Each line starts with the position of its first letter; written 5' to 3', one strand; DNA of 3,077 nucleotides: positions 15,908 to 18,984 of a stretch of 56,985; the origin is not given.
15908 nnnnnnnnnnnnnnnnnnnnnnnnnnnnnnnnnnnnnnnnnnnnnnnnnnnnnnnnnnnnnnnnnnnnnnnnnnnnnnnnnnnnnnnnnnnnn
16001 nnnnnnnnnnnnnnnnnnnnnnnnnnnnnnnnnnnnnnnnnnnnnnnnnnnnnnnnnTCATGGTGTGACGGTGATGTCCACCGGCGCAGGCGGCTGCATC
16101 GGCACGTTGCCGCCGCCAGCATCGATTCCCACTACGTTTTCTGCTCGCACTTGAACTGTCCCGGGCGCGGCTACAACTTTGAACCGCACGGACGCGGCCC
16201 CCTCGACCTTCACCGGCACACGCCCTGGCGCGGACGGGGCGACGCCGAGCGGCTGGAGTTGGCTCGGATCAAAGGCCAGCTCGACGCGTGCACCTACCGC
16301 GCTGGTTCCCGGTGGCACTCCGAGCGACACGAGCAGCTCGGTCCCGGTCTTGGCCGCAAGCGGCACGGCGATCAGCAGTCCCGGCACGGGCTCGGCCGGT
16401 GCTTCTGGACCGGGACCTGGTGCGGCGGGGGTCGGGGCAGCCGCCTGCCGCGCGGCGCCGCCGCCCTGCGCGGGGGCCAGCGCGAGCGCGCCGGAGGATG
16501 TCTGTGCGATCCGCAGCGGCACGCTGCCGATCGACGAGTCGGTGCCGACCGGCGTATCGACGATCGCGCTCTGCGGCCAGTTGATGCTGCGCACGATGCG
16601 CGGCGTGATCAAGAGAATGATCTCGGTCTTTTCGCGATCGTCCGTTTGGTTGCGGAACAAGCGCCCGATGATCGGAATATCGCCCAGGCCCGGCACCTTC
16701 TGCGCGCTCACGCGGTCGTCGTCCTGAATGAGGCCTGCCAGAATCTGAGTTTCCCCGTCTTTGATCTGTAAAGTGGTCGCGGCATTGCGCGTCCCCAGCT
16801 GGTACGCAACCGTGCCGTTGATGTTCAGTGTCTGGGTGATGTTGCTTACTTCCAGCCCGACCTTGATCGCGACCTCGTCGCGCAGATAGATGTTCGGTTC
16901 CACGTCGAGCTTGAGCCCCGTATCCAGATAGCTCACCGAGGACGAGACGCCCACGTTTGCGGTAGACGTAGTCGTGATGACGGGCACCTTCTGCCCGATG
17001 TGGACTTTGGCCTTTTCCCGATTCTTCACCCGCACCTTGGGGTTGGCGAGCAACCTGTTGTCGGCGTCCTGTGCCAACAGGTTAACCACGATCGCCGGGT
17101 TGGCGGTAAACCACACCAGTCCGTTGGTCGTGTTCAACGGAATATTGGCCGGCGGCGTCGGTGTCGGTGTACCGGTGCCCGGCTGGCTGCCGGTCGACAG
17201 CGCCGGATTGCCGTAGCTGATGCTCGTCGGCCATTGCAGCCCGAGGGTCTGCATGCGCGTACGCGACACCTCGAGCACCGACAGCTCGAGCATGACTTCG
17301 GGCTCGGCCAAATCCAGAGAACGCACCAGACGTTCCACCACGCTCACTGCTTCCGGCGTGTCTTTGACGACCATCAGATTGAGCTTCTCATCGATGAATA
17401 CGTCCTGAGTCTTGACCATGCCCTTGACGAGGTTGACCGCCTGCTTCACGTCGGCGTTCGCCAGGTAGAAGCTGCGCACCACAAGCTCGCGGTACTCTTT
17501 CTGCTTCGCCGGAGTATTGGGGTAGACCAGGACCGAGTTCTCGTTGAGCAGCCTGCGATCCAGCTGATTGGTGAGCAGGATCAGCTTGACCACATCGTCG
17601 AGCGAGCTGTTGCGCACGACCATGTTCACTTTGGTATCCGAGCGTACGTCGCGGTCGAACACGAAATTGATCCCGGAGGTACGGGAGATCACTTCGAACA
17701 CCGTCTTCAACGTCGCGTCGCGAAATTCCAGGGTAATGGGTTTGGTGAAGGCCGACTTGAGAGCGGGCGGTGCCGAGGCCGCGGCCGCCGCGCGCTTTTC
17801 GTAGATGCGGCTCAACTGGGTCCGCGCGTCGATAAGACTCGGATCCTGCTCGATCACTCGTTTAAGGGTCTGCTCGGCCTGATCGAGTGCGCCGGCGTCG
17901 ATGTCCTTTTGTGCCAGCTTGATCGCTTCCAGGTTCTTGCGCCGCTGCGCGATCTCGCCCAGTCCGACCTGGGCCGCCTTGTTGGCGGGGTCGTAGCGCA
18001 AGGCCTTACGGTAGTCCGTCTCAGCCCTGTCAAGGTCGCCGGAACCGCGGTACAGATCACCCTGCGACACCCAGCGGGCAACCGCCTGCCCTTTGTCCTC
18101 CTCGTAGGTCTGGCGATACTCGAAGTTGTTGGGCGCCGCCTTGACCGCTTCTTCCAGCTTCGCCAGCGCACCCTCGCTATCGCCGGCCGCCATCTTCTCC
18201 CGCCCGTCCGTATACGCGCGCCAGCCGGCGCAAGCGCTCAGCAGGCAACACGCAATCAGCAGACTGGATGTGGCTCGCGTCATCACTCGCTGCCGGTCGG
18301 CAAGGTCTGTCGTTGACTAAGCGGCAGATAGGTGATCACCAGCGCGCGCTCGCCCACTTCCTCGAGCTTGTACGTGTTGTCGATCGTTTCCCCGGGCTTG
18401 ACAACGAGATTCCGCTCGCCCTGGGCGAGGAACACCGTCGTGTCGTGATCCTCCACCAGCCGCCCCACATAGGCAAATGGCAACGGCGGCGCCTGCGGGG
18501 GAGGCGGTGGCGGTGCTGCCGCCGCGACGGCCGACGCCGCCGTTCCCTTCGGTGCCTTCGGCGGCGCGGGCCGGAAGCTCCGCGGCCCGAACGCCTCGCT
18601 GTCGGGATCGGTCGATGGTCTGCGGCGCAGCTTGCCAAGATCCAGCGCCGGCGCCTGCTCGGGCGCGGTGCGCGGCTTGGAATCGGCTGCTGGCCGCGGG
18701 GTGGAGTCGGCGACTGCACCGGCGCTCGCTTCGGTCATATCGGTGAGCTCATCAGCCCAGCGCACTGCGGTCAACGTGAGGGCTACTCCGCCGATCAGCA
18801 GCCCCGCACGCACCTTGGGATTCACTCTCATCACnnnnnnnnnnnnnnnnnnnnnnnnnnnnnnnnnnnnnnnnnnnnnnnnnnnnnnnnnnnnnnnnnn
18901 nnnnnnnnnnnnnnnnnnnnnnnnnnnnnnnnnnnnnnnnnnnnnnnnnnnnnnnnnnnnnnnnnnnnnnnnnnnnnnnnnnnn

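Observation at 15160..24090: Non-canonical, translationally coupled 10-gene T2SS/T4P-hybrid operon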

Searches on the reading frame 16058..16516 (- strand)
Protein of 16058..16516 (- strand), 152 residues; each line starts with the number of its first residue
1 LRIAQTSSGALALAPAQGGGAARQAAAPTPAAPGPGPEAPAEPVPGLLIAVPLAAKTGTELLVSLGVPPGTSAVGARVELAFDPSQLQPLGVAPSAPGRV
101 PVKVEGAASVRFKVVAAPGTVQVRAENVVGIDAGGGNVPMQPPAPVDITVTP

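Call 53: search_protein_families(library=pfam, proteins=[window:16058-16516:-], max_evalue=1)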
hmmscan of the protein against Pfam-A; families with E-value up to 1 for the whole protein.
window:16058-16516:- (152 aa): 0 families

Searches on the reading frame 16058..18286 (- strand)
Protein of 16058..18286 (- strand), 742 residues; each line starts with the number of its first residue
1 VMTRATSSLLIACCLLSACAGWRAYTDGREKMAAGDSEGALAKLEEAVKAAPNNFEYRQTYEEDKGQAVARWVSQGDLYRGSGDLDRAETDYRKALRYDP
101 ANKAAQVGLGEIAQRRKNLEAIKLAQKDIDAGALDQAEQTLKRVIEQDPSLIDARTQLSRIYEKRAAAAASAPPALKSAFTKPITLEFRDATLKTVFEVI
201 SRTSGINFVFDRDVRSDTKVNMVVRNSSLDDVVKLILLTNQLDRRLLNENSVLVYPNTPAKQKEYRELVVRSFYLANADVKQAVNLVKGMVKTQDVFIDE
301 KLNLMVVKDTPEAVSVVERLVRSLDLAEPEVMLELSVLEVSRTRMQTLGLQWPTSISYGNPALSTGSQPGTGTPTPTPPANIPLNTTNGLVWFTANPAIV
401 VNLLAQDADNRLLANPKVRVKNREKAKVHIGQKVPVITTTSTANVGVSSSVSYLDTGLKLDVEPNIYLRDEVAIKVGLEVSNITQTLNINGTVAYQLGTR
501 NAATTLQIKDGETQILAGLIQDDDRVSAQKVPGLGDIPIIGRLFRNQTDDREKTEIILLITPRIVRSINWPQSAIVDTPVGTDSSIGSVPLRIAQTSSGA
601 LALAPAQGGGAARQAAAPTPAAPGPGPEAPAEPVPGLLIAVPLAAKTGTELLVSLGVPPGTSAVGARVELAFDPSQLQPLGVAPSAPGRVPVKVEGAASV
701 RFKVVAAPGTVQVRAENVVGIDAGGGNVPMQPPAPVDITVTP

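Call 3: search_protein_families(library=ncbifam, proteins=[window:16058-18286:-], max_evalue=0.01)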
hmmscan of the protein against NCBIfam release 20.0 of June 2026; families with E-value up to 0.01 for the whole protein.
window:16058-18286:- (742 aa): 14 families
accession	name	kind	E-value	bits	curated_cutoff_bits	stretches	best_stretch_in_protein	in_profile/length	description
TIGR02517.1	type_II_gspD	equivalog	2.7e-54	184.7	351.35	2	314-567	321-592/600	type II secretion system secretin GspD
TIGR02515.1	IV_pilus_PilQ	subfamily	8.4e-50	170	284.35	1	182-565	2-427/428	type IV pilus secretin PilQ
TIGR02519.1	pilus_MshL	equivalog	4.1e-34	117.9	250.2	1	297-565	2-290/290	pilus (MSHA type) biogenesis protein MshL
NF010083.0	PRK13568.1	equivalog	3.6e-31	108.4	554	1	175-566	19-418/419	DNA uptake porin HofQ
TIGR02516.1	type_III_yscC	equivalog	1.6e-27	96.2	238.45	1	295-566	200-462/463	type III secretion system outer membrane ring subunit SctC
NF042912.1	Amuc_1098_fam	equivalog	5.2e-24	84.3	750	3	499-565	730-796/805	Amuc_1098 family type IV pilus outer membrane protein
NF007851.2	PRK10560.1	exception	5.9e-23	81.3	598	1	174-566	14-410/412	DNA uptake porin HofQ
NF011873.0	PRK15346.1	equivalog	8.9e-19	67.5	524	1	296-561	238-490/499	EscC/YscC/HrcC family type III secretion system outer membrane ring protein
TIGR02917.1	PEP_TPR_lipo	equivalog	3.2e-09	35.2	312.2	1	69-180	465-560/899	XrtA/PEP-CTERM system TPR-repeat protein PrsT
NF040658.1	Myxo_OME_TraC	equivalog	2.7e-07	29.7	500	1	68-172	33-136/602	outer membrane exchange accessory lipoprotein TraC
TIGR02521.1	type_IV_pilW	equivalog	3.6e-05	23.4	154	1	62-121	24-83/234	type IV pilus biogenesis/stability protein PilW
NF008757.0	PRK11788.1-5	equivalog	0.00085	18.6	363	0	119-165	108-154/388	lipopolysaccharide assembly protein LapB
TIGR03939.1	PGA_TPR_OMP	equivalog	0.0011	17.3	366.65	1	31-144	405-505/800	poly-beta-1,6 N-acetyl-D-glucosamine export porin PgaA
NF008520.0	PRK11447.1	equivalog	0.0014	16.5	858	1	32-168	314-435/1157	cellulose synthase complex outer membrane protein BcsC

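Call 4: search_protein_families(library=pfam, proteins=[window:16058-18286:-], max_evalue=0.01)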
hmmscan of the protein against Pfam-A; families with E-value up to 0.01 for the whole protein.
window:16058-18286:- (742 aa): 19 families
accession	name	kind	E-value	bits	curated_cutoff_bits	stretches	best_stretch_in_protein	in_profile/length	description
PF00263.26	Secretin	-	1.3e-42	145.7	27.5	1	404-566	2-169/169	Bacterial type II and III secretion system protein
PF14559.12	TPR_19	-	1.4e-10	41.8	25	2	81-120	3-42/68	Tetratricopeptide repeat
PF07719.23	TPR_2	-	1.1e-09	38.1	27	1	72-102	4-34/34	Tetratricopeptide repeat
PF13414.12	TPR_11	-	1.2e-09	38.2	26.8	1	76-112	1-37/42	TPR repeat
PF03958.22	Secretin_N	-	3e-09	37.4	28.2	1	270-328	1-67/69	Bacterial type II/III secretion system short domain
PF13432.12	TPR_16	-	2.2e-08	34.8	32.7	1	75-122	3-51/65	Tetratricopeptide repeat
PF13428.12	TPR_14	-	2.2e-08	34.4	23.5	0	71-111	3-43/44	Tetratricopeptide repeat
PF13181.12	TPR_8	-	6.2e-08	32.6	25.7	1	72-102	4-34/34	Tetratricopeptide repeat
PF00515.34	TPR_1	-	7.7e-07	29.1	27.8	1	72-102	4-34/34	Tetratricopeptide repeat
PF07660.19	STN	-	2.1e-06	27.9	28.4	1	206-256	1-51/52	Secretin and TonB N terminus short domain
PF16344.10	FecR_C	-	9e-06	26.1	24.4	1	186-252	2-68/70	FecR, C-terminal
PF13429.12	TPR_15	-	9.5e-05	22.4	26.2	1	70-108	147-185/280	Tetratricopeptide repeat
PF13431.12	TPR_17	-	0.00027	21.4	24.4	0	141-164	2-25/34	Tetratricopeptide repeat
PF23914.1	TPR_CcmH_CycH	-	0.00053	20.3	42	0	65-154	46-123/158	Cytochrome c-type biogenesis protein H TPR domain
PF24575.1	TPR_Slam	-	0.00099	19.9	35.2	0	57-120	38-98/104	Surface lipoprotein assembly modifier, N-terminal TPR repeats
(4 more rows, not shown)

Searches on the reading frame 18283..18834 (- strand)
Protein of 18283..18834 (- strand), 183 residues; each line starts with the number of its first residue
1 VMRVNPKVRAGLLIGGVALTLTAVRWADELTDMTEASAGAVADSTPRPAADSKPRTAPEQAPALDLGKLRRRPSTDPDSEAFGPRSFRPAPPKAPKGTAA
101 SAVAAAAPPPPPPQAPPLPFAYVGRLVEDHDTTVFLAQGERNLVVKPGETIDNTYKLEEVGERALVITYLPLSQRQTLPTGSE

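Call 3: search_protein_families(library=ncbifam, proteins=[window:18283-18834:-], max_evalue=0.01)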
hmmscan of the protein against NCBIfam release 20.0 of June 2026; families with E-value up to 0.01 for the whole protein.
window:18283-18834:- (183 aa): 1 family
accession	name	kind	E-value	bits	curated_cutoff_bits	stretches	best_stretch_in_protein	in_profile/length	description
NF041515.1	GspC_delta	equivalog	0.0014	18.4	150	1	11-168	4-153/311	type II secretion system protein GspC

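Call 4: search_protein_families(library=pfam, proteins=[window:18283-18834:-], max_evalue=0.01)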
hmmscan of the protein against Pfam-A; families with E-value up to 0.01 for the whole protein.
window:18283-18834:- (183 aa): 0 families

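Call 53: search_protein_families(library=pfam, proteins=[window:18283-18831:-], max_evalue=1)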
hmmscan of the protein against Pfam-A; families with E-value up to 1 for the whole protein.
window:18283-18831:- (182 aa): 0 families

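Call 57: search_solved_structures(query=A4, max_evalue=10)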
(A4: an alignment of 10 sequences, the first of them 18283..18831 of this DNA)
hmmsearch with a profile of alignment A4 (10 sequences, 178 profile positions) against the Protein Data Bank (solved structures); distinct sequences matched with E-value up to 10: 2.
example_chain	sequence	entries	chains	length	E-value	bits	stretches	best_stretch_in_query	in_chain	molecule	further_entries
2ivw_A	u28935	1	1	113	1.1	12.4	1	116-163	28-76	PILP PILOT PROTEIN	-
3l9k_W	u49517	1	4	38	1.8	11.7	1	121-149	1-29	Dynein intermediate chain, cytosolic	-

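Call 58: find_homologous_proteins(query=window:18283-18831:-, max_evalue=0.001)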
Query window:18283-18831:- (182 aa): 373 proteins with E <= 0.001 among 3924 candidates; the best 120 are listed.
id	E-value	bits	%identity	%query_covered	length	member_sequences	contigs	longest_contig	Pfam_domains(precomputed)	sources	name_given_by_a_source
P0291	1.5e-110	385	100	100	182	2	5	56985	-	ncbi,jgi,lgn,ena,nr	ncbi:MAG TPA: hypothetical protein VEK05_14965 [Burkholderiales bacterium]|nr:hypothetical protein [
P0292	3.7e-95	335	87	100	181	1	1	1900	-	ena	-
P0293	5.2e-95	334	86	100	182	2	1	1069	-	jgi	jgi:hypothetical protein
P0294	1.0e-94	333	86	100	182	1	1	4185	-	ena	-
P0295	1.1e-94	333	86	100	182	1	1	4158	-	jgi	-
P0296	5.1e-94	331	85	100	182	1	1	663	-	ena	-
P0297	1.5e-93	330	85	100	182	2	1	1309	-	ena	-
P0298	1.5e-92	326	85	100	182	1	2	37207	-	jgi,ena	-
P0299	3.9e-92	325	81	100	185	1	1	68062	-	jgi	jgi:hypothetical protein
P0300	4.2e-92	325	84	100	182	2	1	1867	-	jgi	-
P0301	4.3e-91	322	85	100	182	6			-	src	-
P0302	4.4e-91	322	86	100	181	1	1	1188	-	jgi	-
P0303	4.0e-90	318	82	100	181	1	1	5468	-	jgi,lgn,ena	jgi:hypothetical protein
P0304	7.1e-90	318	82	100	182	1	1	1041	-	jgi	-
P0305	1.8e-84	300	79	100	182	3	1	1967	-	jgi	jgi:hypothetical protein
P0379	7.9e-57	210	60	98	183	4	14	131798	-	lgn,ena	-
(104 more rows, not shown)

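Call 61: find_encoding_contigs(protein=P0379, flank=10000, max_places=2)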
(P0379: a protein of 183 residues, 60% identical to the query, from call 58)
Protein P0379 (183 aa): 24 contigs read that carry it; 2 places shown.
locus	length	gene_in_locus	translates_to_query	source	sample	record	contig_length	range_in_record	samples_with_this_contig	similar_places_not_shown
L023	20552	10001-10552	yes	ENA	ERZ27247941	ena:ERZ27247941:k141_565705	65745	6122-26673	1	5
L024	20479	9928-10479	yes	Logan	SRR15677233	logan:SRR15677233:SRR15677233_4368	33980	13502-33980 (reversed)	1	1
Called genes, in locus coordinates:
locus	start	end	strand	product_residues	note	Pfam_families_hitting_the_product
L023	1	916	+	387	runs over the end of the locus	PF02515:CoA_transf_3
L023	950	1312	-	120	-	-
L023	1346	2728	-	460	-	PF13727:CoA_binding_3, PF02397:Bac_transf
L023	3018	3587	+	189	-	-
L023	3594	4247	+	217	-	PF13511:DUF4124 (faint)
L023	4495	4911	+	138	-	PF07963:N_methyl, PF08334:T2SSG, PF22434:PilW_C (weak)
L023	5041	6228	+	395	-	PF00482:T2SSF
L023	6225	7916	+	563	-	PF05157:MshEN (weak), PF00437:T2SSE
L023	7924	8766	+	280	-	-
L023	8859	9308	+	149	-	PF05137:PilN (faint)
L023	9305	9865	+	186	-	-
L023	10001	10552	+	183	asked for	-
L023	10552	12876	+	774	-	PF13428:TPR_14 (faint), PF14559:TPR_19 (faint), PF07660:STN (weak), PF03958:Secretin_N (weak), PF00263:Secretin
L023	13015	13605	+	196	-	PF07963:N_methyl (weak)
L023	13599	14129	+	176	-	PF07963:N_methyl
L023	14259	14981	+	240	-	PF10411:DsbC_N, PF13098:Thioredoxin_2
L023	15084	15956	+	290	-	-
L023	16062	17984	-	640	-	PF00512:HisKA, PF02518:HATPase_c, PF00072:Response_reg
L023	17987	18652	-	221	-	PF00072:Response_reg, PF08281:Sigma70_r4_2 (weak), PF00196:GerE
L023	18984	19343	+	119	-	-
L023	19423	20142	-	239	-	PF01227:GTP_cyclohydroI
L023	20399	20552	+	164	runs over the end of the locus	PF00027:cNMP_binding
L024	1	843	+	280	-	?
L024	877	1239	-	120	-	-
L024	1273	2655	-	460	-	PF13727:CoA_binding_3, PF02397:Bac_transf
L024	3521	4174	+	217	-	PF13511:DUF4124 (faint)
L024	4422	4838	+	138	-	PF07963:N_methyl, PF08334:T2SSG, PF22434:PilW_C (weak)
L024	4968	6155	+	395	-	PF00482:T2SSF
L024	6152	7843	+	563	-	PF05157:MshEN (weak), PF00437:T2SSE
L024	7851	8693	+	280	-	-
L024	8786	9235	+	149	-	PF05137:PilN (faint)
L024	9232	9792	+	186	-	-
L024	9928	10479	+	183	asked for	-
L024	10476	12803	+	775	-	PF13428:TPR_14 (faint), PF14559:TPR_19 (faint), PF07660:STN (weak), PF03958:Secretin_N (weak), PF00263:Secretin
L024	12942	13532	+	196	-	PF07963:N_methyl (weak)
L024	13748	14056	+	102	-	-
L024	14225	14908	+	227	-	PF10411:DsbC_N, PF13098:Thioredoxin_2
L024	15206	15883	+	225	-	-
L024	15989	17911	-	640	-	PF00512:HisKA, PF02518:HATPase_c, PF00072:Response_reg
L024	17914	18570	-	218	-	PF00072:Response_reg, PF00196:GerE, PF08281:Sigma70_r4_2 (weak)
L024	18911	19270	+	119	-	-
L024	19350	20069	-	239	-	PF01227:GTP_cyclohydroI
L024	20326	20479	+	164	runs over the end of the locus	PF00027:cNMP_binding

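Call 67: predict_structure(alignment_id=A6)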
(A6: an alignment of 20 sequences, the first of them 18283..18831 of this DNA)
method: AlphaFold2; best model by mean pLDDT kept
length: 182 residues; sequences in the alignment: 20
mean_pLDDT: 69.4   pTM: 0.40
mean pLDDT of the five models: 69.4, 68.0, 65.4, 51.7, 50.8
residues with pLDDT >= 90: 63; 70-90: 26; 50-70: 48; < 50: 45
segments of 3 or more residues with pLDDT < 50: 27-60, 95-100
pLDDT, mean of each block of 10 residues (from residue 1): 73 71 51 38 38 39 59 53 59 50 67 89 93 95 96 95 95 92 53
secondary structure, 60 per line:
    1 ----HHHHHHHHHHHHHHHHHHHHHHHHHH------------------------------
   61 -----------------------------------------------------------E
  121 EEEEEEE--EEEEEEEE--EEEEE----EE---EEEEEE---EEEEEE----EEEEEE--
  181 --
elements in order: H5-30 E120-127 E130-137 E140-144 E154-159 E163-168 E173-178

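Call 70: search_protein_families(library=pfam, proteins=[L023:3018-3587:+, L023:15084-15956:+, L023:14259-14981:+], max_evalue=0.01)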
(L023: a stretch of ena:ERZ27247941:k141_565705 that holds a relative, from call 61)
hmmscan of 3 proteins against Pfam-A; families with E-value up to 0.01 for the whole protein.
L023:3018-3587:+ (189 aa): 0 families

L023:15084-15956:+ (290 aa): 0 families

L023:14259-14981:+ (240 aa): 5 families
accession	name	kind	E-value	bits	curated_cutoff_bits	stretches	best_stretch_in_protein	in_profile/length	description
PF13098.12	Thioredoxin_2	-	3.7e-25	88.7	27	1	113-238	1-104/104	Thioredoxin-like domain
PF10411.14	DsbC_N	-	2.1e-16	59.7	25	1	23-89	3-69/70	Disulfide bond isomerase protein N-terminal domain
PF01323.26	DSBA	-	0.00011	22.5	25.6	0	121-146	2-27/191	DSBA-like thioredoxin domain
PF13192.12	Thioredoxin_3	-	0.00048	20.5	24.8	0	200-238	37-75/76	Thioredoxin domain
PF13462.12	Thioredoxin_4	-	0.00053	20.7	23.2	0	120-143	16-39/165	Thioredoxin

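Call 71: fold_search(model_id=the predicted structure, library=pdb)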
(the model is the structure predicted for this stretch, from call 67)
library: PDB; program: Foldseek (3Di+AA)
matches with E <= 10: 710; with E <= 0.001: 0
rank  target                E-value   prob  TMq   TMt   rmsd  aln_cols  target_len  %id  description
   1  3oss_C                1.6e-02  1.00  0.31  0.79   2.2        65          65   17  The crystal structure of enterotoxigenic Escherichia coli GspC-GspD complex from the type II secretion system (released 2011-08-03)
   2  2y4y_B                3.4e-02  1.00  0.31  0.67   2.4        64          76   19  Structure of a domain from the type IV pilus biogenesis lipoprotein PilP, from Pseudomonas aeruginosa (released 2012-01-18)
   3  4av2_M                4.8e-02  1.00  0.32  0.65   2.3        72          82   18  Single particle electron microscopy of PilQ dodecameric complexes from Neisseria meningitidis. (released 2012-10-17)
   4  3jc8_Pa               9.7e-02  1.00  0.31  0.36  12.9        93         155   12  Architectural model of the type IVa pilus machine in a piliated state (released 2016-03-16)
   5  6hcg_e                1.2e-01  1.00  0.32  0.77   2.6        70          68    8  Klebsiella pneumoniae type II secretion system outer membrane complex. PulD, PulS and PulC HR domain. (released 2019-11-27)
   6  2y4y_D                1.4e-01  1.00  0.30  0.62   2.3        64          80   17  Structure of a domain from the type IV pilus biogenesis lipoprotein PilP, from Pseudomonas aeruginosa (released 2012-01-18)
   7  2ivw_MODEL_1_A        1.5e-01  1.00  0.30  0.45   3.9        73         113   18  The solution structure of a domain from the Neisseria meningitidis PilP pilot protein. (released 2007-02-13)
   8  4wfw                  1.9e-01  1.00  0.27  0.55   2.5        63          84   13  The crystal structure of Dickeya dadantii GspB from the type 2 secretion system (released 2015-09-30)
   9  2lc4_MODEL_1_A        2.2e-01  1.00  0.32  0.50   2.7        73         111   16  Solution Structure of PilP from Pseudomonas aeruginosa (released 2011-12-21)
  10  7oio_MODEL_1_A        2.8e-01  0.97  0.27  0.34   4.3        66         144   14  Solution structure of Legionella pneumophila LspC (released 2022-06-01)
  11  2wac_A                3.3e-01  0.38  0.17  0.14  14.4        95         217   18  Extended Tudor domain of Drosophila Melanogaster Tudor-SN (p100) (released 2009-03-03)
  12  2wac_B                4.1e-01  0.33  0.17  0.15  15.4        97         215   18  Extended Tudor domain of Drosophila Melanogaster Tudor-SN (p100) (released 2009-03-03)
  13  4l0j                  4.4e-01  0.33  0.17  0.15  13.2        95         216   16  Structure of a translocation signal domain mediating conjugative transfer by type IV secretion systems (released 2013-06-19)
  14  9f10_H                5.2e-01  0.33  0.17  0.06  13.3        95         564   17  CryoEM structure of the F plasmid relaxosome with TraI in its TE mode, without accessory protein TraM. Derived from th (released 2025-06-04)
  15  3hty_C                6.2e-01  0.25  0.16  0.24   6.1        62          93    8  Crystal structure of a lipocalin-like protein (BT_0869) from Bacteroides thetaiotaomicron VPI-5482 at 1.95 A resolutio (released 2009-07-07)
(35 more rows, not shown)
